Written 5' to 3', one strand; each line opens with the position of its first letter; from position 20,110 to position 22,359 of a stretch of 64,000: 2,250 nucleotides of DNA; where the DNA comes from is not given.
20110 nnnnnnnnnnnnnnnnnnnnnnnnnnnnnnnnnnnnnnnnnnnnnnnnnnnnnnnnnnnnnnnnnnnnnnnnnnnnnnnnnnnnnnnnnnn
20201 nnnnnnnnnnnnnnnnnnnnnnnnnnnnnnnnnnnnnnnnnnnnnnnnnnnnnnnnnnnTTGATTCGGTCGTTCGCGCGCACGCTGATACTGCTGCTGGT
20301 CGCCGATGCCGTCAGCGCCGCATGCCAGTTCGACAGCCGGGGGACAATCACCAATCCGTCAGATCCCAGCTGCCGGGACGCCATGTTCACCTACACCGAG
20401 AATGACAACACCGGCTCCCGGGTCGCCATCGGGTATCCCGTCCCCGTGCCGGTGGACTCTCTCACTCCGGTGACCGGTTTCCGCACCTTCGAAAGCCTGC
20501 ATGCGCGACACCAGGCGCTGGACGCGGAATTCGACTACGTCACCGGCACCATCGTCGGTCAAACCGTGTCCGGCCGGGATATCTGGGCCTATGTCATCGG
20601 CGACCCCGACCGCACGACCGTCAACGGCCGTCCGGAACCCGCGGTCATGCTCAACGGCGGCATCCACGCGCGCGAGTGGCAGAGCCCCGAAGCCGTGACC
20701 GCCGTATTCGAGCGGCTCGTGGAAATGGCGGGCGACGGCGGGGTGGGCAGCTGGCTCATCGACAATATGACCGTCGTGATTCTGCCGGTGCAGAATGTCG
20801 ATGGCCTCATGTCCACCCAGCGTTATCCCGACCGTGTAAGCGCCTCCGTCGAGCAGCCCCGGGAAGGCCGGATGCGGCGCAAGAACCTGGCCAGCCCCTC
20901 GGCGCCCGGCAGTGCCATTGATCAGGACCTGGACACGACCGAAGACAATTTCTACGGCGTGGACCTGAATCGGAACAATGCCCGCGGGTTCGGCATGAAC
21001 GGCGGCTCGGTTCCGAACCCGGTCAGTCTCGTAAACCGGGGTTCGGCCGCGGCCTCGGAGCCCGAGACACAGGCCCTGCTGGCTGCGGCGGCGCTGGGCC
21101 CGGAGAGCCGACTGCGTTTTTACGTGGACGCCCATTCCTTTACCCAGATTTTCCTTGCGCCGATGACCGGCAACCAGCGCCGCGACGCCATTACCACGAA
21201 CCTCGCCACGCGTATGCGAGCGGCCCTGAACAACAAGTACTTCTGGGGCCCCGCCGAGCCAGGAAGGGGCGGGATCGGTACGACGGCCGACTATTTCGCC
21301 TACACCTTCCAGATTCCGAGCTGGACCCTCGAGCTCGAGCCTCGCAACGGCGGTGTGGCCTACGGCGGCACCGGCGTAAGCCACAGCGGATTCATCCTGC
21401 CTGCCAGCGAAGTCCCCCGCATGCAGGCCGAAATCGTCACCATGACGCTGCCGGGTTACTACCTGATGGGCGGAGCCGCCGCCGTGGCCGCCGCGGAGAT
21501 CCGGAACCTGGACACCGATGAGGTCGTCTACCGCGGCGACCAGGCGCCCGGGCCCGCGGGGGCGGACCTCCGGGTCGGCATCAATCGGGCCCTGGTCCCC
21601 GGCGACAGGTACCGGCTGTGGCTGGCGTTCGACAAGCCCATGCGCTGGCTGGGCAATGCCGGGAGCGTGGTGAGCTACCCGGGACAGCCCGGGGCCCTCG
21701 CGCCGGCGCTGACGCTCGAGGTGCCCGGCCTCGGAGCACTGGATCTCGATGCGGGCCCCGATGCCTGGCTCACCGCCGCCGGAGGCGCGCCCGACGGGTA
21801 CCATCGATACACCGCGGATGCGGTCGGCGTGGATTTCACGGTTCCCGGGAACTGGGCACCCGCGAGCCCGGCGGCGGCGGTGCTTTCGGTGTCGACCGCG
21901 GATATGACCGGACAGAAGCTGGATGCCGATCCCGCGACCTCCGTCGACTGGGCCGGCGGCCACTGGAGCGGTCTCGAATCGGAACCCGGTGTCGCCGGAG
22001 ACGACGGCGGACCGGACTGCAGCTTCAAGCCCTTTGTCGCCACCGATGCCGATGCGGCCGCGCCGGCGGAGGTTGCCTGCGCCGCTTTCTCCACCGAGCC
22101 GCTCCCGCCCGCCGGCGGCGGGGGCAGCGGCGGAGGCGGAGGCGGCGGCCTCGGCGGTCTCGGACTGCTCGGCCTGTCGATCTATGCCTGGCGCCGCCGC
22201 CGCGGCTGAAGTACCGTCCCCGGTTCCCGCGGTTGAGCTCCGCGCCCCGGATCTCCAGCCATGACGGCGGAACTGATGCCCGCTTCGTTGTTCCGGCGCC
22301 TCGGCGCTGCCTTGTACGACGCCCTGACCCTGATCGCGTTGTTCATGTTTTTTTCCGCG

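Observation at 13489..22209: Candidate proteolysis-linked transmembrane signalling module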

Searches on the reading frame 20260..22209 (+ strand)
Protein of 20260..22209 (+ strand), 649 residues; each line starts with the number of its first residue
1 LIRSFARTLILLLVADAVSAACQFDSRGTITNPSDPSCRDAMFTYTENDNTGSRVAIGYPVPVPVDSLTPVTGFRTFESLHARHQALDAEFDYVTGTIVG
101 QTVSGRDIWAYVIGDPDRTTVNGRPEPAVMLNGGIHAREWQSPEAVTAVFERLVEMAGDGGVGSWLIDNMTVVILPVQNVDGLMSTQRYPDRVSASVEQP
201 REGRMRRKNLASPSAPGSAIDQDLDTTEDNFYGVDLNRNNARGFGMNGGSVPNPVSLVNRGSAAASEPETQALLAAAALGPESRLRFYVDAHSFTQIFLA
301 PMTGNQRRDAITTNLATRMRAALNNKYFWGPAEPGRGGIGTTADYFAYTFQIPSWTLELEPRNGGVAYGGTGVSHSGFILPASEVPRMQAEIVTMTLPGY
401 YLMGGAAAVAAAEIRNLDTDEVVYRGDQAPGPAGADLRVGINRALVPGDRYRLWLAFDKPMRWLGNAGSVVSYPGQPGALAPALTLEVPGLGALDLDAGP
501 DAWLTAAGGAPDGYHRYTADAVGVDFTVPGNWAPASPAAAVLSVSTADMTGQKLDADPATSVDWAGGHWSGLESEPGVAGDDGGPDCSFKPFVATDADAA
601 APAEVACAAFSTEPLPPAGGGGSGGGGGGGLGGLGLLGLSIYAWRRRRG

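Call 3: search_protein_families(library=pfam, proteins=[window:20260-22209:+], max_evalue=0.01)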
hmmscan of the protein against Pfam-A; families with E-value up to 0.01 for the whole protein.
window:20260-22209:+ (649 aa): 1 family
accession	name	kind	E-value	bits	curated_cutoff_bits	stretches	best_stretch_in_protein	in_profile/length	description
PF00246.29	Peptidase_M14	-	7.1e-36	124.7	21.6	1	94-388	16-279/286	Zinc carboxypeptidase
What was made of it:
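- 20260..22209 (+): M14 zinc carboxypeptidase, 649 aa, with a signal peptide. Its start overlaps the upstream stop (TTGA). The C-terminal tail is tripartite: a Gly/Ser run, a hydrophobic stretch and RRRR (GlyGly-CTERM-like, coded at about 22114-22206). Pfam PF00246, E 7e-36 (call 3).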

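Call 4: search_protein_families(library=ncbifam, proteins=[window:20260-22209:+], max_evalue=0.01)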
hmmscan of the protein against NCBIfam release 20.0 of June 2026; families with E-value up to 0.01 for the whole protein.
window:20260-22209:+ (649 aa): 0 families

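Call 18: search_protein_families(library=padloc, proteins=[window:20260-22209:+], max_evalue=0.01)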
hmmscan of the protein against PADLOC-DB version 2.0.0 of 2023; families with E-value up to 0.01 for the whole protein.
window:20260-22209:+ (649 aa): 0 families

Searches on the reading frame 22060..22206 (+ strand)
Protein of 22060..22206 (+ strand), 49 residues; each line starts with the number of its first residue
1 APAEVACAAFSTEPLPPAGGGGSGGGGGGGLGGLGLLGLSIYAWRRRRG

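Call 22: search_protein_families(library=ncbifam, proteins=[window:22060-22206:+], max_evalue=10)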
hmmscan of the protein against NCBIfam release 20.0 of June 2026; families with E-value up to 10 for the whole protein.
seq(49 aa): 3 families
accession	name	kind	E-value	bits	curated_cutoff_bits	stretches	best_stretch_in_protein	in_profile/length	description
NF038115.1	SVAGG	subfamily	0.0014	17.8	150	1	20-48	378-406/407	SVAGG family GlyGly-CTERM protein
TIGR03901.2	MYXO-CTERM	domain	0.0075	16.6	20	1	19-48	9-34/34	MYXO-CTERM sorting domain-containing protein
NF033465.3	PTPA-CTERM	subfamily_domain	0.3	11.3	29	1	35-48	9-22/26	PTPA-CTERM sorting domain-containing protein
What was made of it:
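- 20260..22209 (+): The tail gives weak hits to a GlyGly-CTERM family and to MYXO-CTERM, both below cut-off (call 22).
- On GlyGly-CTERM / MYXO-CTERM sorting domains (M14 tail): The scores are only 17.8 bits (SVAGG GlyGly-CTERM protein family, cut-off 150) and 16.6 bits (MYXO-CTERM, cut-off 20) (call 22).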
